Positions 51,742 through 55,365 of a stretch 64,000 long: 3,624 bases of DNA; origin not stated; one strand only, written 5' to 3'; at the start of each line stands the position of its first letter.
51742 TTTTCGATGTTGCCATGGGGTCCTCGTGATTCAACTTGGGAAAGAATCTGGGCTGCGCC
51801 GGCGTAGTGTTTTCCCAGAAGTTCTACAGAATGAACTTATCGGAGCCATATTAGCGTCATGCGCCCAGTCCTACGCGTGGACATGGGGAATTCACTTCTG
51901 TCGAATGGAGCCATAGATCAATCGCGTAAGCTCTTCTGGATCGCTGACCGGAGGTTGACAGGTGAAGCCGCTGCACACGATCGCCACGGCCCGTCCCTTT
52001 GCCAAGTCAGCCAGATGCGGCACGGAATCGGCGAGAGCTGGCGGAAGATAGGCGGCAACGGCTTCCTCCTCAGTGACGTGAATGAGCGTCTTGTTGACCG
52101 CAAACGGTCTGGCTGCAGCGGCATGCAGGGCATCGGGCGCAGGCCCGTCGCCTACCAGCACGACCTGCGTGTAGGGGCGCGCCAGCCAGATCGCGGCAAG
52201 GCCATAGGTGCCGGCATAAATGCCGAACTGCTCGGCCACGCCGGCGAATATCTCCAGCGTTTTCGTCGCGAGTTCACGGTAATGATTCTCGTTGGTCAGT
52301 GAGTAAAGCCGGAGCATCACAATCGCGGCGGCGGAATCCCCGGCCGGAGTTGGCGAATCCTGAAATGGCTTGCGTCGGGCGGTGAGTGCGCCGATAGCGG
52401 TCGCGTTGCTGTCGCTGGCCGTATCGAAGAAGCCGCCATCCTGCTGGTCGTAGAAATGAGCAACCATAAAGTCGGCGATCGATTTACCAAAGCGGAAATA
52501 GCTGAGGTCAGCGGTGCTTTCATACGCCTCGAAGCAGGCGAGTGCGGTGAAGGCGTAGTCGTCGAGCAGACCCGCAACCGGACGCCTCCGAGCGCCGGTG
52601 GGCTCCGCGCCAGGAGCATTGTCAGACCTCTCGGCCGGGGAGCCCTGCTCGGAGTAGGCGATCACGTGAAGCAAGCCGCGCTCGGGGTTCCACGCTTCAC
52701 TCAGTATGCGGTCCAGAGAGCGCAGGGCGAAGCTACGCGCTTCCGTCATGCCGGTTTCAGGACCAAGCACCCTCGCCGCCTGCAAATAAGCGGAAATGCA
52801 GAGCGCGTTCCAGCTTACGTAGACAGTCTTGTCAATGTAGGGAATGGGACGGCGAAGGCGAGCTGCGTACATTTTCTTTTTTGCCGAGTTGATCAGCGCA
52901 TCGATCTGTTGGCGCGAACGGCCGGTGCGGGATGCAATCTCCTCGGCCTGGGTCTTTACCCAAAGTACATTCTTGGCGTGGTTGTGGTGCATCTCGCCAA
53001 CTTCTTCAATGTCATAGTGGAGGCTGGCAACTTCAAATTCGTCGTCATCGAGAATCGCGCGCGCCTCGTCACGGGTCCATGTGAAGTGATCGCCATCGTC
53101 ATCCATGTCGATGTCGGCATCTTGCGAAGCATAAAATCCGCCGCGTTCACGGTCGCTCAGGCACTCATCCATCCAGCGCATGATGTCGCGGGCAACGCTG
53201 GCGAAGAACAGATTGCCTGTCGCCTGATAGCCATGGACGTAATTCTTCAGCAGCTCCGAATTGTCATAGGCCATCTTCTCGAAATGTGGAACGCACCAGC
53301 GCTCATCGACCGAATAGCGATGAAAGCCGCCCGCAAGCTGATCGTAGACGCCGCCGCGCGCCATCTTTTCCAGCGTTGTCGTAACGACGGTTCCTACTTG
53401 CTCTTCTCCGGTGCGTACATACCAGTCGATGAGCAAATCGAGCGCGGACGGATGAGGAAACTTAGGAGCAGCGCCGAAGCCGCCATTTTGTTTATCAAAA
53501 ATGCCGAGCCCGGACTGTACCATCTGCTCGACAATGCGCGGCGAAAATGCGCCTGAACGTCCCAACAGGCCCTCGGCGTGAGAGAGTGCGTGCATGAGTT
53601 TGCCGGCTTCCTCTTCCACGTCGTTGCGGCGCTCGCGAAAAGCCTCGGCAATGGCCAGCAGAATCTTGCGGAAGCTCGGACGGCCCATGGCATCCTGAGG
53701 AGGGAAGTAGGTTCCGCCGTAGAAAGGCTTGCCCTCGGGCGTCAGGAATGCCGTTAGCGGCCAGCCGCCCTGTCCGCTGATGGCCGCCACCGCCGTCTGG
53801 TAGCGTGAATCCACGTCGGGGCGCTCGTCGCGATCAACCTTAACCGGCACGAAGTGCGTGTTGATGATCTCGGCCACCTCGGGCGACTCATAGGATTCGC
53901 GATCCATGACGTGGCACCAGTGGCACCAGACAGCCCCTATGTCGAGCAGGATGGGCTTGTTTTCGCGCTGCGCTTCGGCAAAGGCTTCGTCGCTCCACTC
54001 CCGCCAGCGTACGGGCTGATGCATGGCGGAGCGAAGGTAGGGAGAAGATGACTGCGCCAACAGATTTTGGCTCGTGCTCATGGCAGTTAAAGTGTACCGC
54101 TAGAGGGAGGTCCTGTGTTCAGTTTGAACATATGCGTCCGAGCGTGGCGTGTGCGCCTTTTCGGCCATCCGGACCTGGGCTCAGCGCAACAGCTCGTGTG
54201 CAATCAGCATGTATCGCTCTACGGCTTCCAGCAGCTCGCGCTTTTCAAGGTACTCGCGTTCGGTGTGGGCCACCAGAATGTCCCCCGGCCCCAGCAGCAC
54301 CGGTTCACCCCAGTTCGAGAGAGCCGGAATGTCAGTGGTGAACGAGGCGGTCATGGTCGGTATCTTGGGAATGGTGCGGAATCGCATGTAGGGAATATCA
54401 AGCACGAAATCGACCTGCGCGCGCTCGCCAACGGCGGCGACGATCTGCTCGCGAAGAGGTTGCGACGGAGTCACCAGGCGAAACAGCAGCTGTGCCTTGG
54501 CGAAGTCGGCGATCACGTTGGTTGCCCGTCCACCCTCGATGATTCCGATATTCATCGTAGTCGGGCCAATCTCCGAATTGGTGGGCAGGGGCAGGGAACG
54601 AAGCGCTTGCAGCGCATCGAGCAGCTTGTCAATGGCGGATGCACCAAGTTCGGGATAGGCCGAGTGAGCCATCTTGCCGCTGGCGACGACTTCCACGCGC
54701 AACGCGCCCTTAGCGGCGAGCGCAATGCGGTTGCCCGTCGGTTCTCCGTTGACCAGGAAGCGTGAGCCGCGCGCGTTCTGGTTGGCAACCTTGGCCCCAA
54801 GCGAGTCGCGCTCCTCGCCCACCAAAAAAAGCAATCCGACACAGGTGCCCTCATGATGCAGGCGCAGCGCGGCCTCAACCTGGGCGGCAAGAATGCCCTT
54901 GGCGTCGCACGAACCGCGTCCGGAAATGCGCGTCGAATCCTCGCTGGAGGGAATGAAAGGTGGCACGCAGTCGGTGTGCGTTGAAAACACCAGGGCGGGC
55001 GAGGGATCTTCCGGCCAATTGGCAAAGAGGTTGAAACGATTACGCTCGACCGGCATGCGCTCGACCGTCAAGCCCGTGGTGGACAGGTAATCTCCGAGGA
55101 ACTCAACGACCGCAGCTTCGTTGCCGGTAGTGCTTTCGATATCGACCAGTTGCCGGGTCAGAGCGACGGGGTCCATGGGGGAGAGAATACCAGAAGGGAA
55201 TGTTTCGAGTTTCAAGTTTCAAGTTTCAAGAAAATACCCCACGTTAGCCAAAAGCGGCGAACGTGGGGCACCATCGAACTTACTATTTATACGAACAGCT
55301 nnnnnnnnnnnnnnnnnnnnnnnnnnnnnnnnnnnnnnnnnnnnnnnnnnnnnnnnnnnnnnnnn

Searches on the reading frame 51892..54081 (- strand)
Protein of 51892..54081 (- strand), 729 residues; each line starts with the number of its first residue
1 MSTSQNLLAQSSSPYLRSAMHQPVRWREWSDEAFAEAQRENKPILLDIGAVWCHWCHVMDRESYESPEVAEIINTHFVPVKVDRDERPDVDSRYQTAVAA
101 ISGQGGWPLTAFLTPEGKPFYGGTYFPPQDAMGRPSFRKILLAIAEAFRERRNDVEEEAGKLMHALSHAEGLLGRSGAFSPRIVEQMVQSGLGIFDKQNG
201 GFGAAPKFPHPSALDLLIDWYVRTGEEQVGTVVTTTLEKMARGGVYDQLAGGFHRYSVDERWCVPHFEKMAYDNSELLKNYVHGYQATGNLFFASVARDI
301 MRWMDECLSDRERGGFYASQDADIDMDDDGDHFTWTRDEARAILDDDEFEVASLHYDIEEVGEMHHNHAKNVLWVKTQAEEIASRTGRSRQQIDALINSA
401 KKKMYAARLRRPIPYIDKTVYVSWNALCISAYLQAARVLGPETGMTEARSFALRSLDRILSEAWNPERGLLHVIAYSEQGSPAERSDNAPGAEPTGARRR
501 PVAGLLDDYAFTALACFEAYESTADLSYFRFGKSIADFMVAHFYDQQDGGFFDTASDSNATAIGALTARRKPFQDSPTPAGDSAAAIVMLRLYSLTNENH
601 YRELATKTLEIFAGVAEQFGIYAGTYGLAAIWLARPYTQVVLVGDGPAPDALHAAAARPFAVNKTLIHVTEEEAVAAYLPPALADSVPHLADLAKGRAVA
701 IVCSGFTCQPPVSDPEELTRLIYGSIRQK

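Call 77: search_protein_families(library=pfam, proteins=[window:51892-54081:-], max_evalue=0.00001)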
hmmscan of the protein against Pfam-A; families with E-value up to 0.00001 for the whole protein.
window:51892-54081:- (729 aa): 2 families
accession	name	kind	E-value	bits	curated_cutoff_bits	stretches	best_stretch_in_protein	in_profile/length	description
PF03190.21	Thioredox_DsbH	-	5.7e-71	238.2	27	1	6-166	2-162/163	Protein of unknown function, DUF255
PF13899.12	Thioredoxin_7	-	3.8e-16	59.4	27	1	25-115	1-83/83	Thioredoxin-like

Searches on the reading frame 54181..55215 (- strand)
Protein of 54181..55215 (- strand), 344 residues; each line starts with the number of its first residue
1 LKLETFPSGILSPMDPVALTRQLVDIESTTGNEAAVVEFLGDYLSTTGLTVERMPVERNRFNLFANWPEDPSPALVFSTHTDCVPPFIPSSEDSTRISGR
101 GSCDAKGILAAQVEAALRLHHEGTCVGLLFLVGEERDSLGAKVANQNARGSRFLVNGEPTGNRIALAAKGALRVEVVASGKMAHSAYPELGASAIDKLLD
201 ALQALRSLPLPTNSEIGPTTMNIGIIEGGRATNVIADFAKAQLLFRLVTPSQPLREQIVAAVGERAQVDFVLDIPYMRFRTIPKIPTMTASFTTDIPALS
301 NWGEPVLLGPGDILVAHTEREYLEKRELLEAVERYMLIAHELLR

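Call 77: search_protein_families(library=pfam, proteins=[window:54181-55215:-], max_evalue=0.00001)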
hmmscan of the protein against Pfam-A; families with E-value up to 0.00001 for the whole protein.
window:54181-55215:- (344 aa): 2 families
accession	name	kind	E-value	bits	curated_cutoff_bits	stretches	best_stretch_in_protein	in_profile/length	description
PF07687.19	M20_dimer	-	1e-19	70.9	21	1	167-258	2-95/107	Peptidase dimerisation domain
PF01546.33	Peptidase_M20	-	5.5e-14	53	24.6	1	77-339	2-204/206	Peptidase family M20/M25/M40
